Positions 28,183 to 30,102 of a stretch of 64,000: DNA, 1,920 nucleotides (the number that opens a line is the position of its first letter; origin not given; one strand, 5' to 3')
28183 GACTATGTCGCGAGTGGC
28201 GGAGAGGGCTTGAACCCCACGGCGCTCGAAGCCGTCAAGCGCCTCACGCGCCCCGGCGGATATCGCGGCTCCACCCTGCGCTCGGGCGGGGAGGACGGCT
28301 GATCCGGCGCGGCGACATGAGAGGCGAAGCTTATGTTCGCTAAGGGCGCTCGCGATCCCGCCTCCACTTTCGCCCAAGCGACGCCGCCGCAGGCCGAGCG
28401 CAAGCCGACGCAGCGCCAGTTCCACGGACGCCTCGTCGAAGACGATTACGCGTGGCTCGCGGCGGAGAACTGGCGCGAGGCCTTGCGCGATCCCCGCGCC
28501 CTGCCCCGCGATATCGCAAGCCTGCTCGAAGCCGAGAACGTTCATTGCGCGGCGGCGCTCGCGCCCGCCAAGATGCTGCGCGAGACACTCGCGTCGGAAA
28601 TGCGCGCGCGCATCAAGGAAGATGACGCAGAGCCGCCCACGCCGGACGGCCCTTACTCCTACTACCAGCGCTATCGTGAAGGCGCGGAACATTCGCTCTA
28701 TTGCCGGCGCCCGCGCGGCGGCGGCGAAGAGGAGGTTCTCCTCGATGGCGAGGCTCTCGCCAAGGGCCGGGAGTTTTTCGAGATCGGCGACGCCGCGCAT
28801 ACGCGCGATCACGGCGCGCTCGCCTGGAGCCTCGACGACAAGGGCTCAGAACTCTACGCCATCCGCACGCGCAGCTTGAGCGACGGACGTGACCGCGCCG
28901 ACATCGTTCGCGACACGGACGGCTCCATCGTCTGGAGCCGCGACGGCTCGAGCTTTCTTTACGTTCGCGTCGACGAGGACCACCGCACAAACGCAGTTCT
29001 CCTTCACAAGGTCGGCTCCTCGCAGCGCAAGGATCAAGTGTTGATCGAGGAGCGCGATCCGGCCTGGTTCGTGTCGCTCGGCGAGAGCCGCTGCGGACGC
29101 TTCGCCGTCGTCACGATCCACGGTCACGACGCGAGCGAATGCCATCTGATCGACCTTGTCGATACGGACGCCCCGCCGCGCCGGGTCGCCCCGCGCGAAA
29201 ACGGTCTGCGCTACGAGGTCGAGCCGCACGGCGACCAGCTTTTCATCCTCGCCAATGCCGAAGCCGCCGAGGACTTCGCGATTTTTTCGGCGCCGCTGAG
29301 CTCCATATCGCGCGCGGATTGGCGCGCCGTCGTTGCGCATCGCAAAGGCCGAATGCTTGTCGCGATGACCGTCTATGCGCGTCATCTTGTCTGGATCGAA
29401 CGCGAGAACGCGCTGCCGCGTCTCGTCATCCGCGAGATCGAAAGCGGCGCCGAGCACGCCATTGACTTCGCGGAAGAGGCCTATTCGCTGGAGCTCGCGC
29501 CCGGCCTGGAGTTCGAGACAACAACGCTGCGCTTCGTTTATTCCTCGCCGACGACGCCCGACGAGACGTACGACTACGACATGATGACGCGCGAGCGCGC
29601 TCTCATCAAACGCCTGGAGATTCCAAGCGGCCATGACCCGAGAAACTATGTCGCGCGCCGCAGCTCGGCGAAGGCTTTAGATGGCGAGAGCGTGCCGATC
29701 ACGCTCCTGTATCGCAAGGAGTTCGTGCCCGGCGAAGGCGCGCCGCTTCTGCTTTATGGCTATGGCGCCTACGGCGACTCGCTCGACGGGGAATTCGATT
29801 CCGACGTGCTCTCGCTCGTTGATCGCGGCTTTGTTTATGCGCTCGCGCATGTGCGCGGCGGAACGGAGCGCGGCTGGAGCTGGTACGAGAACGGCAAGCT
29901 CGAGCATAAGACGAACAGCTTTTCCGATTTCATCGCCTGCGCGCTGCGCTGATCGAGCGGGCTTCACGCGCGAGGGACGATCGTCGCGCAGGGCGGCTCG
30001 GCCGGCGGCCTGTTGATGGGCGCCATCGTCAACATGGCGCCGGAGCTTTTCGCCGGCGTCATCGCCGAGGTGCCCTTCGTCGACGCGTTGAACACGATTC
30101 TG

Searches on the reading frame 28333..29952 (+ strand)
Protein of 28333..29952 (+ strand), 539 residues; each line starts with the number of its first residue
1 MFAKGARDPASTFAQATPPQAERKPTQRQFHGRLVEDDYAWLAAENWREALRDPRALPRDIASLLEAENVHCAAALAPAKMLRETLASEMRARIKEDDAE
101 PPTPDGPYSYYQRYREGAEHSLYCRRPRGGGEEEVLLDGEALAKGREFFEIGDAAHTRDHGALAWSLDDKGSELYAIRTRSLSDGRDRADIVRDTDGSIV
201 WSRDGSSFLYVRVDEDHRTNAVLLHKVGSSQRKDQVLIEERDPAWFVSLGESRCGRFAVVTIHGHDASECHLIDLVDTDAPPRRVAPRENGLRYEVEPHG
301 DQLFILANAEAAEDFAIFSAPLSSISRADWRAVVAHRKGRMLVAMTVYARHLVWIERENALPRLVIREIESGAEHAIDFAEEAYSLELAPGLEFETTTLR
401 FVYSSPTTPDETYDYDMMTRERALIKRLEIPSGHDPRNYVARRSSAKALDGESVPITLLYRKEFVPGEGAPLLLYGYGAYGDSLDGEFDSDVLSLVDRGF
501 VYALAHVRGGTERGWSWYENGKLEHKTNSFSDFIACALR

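Call 37: search_protein_families(library=pfam, proteins=[window:28333-29952:+], max_evalue=0.00001)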
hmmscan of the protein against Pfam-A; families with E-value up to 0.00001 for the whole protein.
window:28333-29952:+ (539 aa): 2 families
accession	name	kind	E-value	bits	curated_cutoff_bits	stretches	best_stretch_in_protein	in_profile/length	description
PF02897.21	Peptidase_S9_N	-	8.7e-83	278.8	24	1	19-426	1-412/414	Prolyl oligopeptidase, N-terminal beta-propeller domain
PF00326.27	Peptidase_S9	-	3.9e-12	46.6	22.6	1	488-537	3-52/213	Prolyl oligopeptidase family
